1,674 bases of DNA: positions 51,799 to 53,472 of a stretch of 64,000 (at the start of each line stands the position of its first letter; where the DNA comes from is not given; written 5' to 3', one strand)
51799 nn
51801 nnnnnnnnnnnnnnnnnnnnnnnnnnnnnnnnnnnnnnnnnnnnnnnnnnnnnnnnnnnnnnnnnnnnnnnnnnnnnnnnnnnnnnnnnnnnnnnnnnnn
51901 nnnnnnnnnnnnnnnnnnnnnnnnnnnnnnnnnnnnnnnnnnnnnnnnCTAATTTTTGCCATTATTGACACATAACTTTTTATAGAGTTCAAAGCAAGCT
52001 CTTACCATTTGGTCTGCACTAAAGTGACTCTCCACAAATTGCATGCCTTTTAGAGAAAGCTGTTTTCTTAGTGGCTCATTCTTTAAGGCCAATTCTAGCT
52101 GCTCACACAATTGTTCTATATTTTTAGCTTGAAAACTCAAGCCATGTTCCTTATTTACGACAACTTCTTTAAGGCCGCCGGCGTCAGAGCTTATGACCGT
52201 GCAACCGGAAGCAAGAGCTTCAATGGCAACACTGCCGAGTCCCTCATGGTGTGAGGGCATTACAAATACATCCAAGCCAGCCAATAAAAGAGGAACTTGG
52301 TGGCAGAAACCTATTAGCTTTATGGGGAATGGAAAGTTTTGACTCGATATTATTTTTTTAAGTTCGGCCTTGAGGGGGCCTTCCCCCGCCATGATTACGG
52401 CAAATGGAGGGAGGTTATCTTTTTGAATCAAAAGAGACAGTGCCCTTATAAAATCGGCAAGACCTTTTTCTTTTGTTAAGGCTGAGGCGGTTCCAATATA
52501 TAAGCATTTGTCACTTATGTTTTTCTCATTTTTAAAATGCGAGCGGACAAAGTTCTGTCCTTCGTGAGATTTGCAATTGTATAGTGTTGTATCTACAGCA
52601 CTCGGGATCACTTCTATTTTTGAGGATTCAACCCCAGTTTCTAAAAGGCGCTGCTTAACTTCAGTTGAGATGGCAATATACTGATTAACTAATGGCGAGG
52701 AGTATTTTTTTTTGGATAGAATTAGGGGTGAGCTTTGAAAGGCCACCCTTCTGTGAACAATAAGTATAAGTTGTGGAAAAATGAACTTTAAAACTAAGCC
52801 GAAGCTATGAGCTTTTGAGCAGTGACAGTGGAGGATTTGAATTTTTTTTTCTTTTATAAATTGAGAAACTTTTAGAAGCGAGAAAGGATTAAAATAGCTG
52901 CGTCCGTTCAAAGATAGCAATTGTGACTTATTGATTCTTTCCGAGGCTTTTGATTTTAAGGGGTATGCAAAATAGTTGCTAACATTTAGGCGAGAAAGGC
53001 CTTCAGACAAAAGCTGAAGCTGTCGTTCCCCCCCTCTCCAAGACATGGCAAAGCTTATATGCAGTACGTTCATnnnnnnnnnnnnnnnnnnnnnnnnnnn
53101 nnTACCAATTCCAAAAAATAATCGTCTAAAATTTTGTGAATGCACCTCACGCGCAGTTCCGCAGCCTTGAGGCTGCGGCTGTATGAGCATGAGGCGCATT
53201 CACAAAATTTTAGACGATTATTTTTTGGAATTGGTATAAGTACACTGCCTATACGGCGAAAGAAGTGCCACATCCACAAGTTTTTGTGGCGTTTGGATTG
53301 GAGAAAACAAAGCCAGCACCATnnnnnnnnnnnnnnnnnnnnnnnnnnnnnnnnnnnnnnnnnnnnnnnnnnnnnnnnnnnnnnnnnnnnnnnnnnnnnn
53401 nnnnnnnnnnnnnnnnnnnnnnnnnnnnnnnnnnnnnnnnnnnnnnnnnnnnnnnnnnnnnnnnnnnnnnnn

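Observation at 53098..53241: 144-nt hairpin with a perfect 46-bp inverted repeat and a GC-rich apex between erpA and the glycosyltransferase operon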

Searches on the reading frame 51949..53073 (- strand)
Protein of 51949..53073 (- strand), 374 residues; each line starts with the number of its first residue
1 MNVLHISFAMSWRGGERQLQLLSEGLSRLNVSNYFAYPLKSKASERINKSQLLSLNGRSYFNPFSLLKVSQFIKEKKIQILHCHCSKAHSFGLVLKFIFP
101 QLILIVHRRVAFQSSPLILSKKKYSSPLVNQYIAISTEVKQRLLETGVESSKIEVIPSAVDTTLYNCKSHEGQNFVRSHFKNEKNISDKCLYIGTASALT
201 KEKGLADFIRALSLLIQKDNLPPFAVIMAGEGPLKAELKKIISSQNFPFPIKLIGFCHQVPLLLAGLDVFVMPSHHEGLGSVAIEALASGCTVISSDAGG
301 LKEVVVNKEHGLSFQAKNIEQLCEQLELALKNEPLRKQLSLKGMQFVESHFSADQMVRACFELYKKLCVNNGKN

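Call 14: search_protein_families(library=pfam, proteins=[window:51949-53073:-])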
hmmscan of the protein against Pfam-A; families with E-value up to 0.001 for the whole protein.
window:51949-53073:- (374 aa): 5 families
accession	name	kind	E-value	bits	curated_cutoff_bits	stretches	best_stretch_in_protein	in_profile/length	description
PF00534.26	Glycos_transf_1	-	4.5e-33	114.6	26.4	1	180-341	5-167/172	Glycosyl transferases group 1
PF13692.12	Glyco_trans_1_4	-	2.5e-25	89.9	27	1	191-332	5-142/142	Glycosyl transferases group 1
PF13439.12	Glyco_transf_4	-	2.6e-14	54.1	28.5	1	13-163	2-169/170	Glycosyltransferase Family 4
PF20706.3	GT4-conflict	-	7.5e-07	28.9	26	1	189-308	199-323/385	Family 4 Glycosyltransferase in conflict systems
PF13524.12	Glyco_trans_1_2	-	4.4e-06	27.2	25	1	284-358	68-140/144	Glycosyl transferase-like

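Call 16: find_encoding_contigs(protein=window:51949-53073:-, flank=6000, max_places=10)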
Protein window:51949-53073:- (374 aa): no gene with exactly this product is on record in the collection.

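Call 19: find_homologous_proteins(query=window:51949-53073:-)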
Query window:51949-53073:- (374 aa): 213 proteins with E <= 0.001 among 8000 candidates; the best 120 are listed.
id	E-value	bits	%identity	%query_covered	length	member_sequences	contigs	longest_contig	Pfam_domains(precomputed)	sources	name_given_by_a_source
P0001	2.1e-236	802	100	98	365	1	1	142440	PF00534.27,PF13524.13,PF13439.13,PF20706.4,PF13692.13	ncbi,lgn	-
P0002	5.7e-95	336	48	98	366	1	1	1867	PF00534.27,PF13439.13,PF13692.13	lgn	-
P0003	1.5e-93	332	47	97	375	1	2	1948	PF00534.27,PF13439.13,PF13692.13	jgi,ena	jgi:glycosyltransferase involved in cell wall biosynthesis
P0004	8.8e-91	323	47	96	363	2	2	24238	PF00534.27,PF13524.13,PF13439.13,PF20706.4,PF13692.13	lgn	-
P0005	9.3e-87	309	44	98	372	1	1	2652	PF00534.27,PF13524.13,PF13439.13,PF20706.4,PF13692.13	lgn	-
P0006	7.0e-86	307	44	98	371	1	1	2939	PF00534.27,PF13439.13,PF13692.13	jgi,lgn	jgi:glycosyltransferase involved in cell wall biosynthesis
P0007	8.7e-77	277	48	82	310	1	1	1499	PF00534.27,PF13439.13,PF20706.4,PF13692.13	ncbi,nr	ncbi:MAG: glycosyltransferase, partial [Bdellovibrionales bacterium]|nr:glycosyltransferase [Bdellov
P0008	2.3e-70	256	47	76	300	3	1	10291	PF00534.27,PF13579.13,PF13439.13,PF20706.4,PF13692.13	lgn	-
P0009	3.9e-64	235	36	98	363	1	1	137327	PF00534.27,PF13579.13,PF13439.13,PF20706.4,PF13692.13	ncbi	ncbi:MAG: glycosyltransferase family 4 protein [Bdellovibrionales bacterium]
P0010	1.6e-62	230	39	97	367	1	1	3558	PF00534.27,PF13439.13,PF20706.4,PF13692.13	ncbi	-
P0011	1.2e-61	227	35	100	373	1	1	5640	PF00534.27,PF13439.13,PF13692.13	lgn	-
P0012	3.2e-61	225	36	98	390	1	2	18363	PF00534.27,PF13579.13,PF13439.13,PF13692.13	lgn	-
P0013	1.3e-59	220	34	98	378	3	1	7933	PF00534.27,PF13439.13,PF13692.13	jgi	jgi:glycosyltransferase involved in cell wall biosynthesis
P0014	8.7e-59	217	33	99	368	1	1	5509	PF00534.27,PF13579.13,PF13439.13,PF13692.13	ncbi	-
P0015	1.3e-57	214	34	98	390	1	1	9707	PF00534.27,PF13579.13,PF13439.13,PF13692.13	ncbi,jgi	jgi:glycosyltransferase involved in cell wall biosynthesis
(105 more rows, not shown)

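Call 23: find_encoding_contigs(protein=P0001, flank=10000, max_places=6)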
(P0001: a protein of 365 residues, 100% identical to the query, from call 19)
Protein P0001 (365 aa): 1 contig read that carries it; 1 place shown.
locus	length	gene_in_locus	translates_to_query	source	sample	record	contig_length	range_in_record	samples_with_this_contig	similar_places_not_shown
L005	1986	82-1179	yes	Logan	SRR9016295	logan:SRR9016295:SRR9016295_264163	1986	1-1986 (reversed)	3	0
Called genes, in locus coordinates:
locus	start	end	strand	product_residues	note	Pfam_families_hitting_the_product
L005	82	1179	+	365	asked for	PF13439:Glyco_transf_4, PF00534:Glycos_transf_1, PF20706:GT4-conflict (weak), PF13692:Glyco_trans_1_4, PF13524:Glyco_trans_1_2 (weak)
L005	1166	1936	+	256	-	PF00535:Glycos_transf_2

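Call 44: find_encoding_contigs(protein=P0004, flank=6000, max_places=4)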
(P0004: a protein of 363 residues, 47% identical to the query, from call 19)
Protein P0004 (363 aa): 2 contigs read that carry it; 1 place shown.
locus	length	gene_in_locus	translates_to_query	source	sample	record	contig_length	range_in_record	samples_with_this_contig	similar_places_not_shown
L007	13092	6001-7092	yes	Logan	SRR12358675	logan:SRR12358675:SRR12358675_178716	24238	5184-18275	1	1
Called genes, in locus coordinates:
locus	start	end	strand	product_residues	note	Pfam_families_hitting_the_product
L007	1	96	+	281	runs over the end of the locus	PF00535:Glycos_transf_2, PF10111:Glyco_tranf_2_2, PF13641:Glyco_tranf_2_3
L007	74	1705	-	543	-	PF02690:Na_Pi_cotrans, PF01895:PhoU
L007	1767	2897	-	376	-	PF00994:MoCF_biosynth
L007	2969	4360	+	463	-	PF03109:ABC1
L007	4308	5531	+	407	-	PF00266:Aminotran_5, PF01053:Cys_Met_Meta_PP (faint), PF01041:DegT_DnrJ_EryC1, PF01212:Beta_elim_lyase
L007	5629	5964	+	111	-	PF01521:Fe-S_biosyn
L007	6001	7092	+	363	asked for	PF13439:Glyco_transf_4, PF00534:Glycos_transf_1, PF13692:Glyco_trans_1_4, PF13524:Glyco_trans_1_2 (weak), PF20706:GT4-conflict (weak)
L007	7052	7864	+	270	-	PF00535:Glycos_transf_2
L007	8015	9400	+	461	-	-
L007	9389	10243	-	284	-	PF00561:Abhydrolase_1, PF12697:Abhydrolase_6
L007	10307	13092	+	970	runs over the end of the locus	PF26550:Tricorn_2nd (weak), PF07676:PD40 (faint), PF26549:Tricorn_N (faint)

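Call 45: find_encoding_contigs(protein=P0008, flank=6000, max_places=4)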
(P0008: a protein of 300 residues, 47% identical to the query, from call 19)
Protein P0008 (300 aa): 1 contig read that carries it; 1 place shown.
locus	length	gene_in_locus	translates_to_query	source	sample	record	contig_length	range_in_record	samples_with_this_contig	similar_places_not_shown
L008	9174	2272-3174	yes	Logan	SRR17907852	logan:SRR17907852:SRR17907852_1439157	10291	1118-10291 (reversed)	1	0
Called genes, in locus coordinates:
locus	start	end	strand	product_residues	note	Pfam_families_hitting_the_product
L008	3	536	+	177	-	?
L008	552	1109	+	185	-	PF00266:Aminotran_5, PF01212:Beta_elim_lyase (weak)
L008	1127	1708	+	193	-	PF00266:Aminotran_5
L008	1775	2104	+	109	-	PF01521:Fe-S_biosyn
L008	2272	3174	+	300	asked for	PF13439:Glyco_transf_4, PF13579:Glyco_trans_4_4 (weak), PF20706:GT4-conflict, PF00534:Glycos_transf_1, PF13692:Glyco_trans_1_4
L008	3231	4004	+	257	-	PF00535:Glycos_transf_2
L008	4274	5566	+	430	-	-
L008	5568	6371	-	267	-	PF00561:Abhydrolase_1, PF12697:Abhydrolase_6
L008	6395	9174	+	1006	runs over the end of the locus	PF26550:Tricorn_2nd, PF07676:PD40 (faint), PF26549:Tricorn_N (faint)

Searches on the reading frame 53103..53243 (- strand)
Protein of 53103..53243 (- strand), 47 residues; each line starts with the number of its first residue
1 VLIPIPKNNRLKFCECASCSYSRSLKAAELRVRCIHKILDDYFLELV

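Call 65: search_protein_representatives(protein=window:53103-53243:-)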
Query: 47 residues. Proteins with E-value up to 0.001 (for the whole library): 2; up to 1e-10: 1; up to 1e-30: 0. The best 2 are listed.
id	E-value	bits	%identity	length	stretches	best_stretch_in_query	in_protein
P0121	7.6e-18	78.4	84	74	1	2-46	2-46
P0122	6.5e-04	35.4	42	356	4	6-34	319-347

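Call 68: find_encoding_contigs(protein=P0121, flank=10000, max_places=10)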
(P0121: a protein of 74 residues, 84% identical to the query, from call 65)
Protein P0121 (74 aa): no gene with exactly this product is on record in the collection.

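Call 69: list_cluster_members(proteins=[P0121])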
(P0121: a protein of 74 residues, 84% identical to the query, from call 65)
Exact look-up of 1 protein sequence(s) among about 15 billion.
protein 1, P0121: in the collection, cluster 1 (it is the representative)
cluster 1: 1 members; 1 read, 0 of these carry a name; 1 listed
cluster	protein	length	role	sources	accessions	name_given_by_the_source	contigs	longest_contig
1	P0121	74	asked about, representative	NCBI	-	-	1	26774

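Call 70: find_homologous_proteins(query=P0121, max_evalue=10)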
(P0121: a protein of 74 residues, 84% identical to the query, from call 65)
Query P0121 (74 aa): 1 proteins with E <= 10 among 1 candidates.
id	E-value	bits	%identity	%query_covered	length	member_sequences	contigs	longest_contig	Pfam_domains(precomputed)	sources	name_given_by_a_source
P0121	1.8e-45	169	100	100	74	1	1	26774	-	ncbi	-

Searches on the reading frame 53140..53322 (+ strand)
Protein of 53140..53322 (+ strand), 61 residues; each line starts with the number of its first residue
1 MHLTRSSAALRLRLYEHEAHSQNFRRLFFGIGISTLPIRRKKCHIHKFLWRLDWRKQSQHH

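Call 42: find_homologous_proteins(query=window:53140-53322:+, max_evalue=10)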
Query window:53140-53322:+: no candidate shares three 5-residue words with the query. No homologue found.
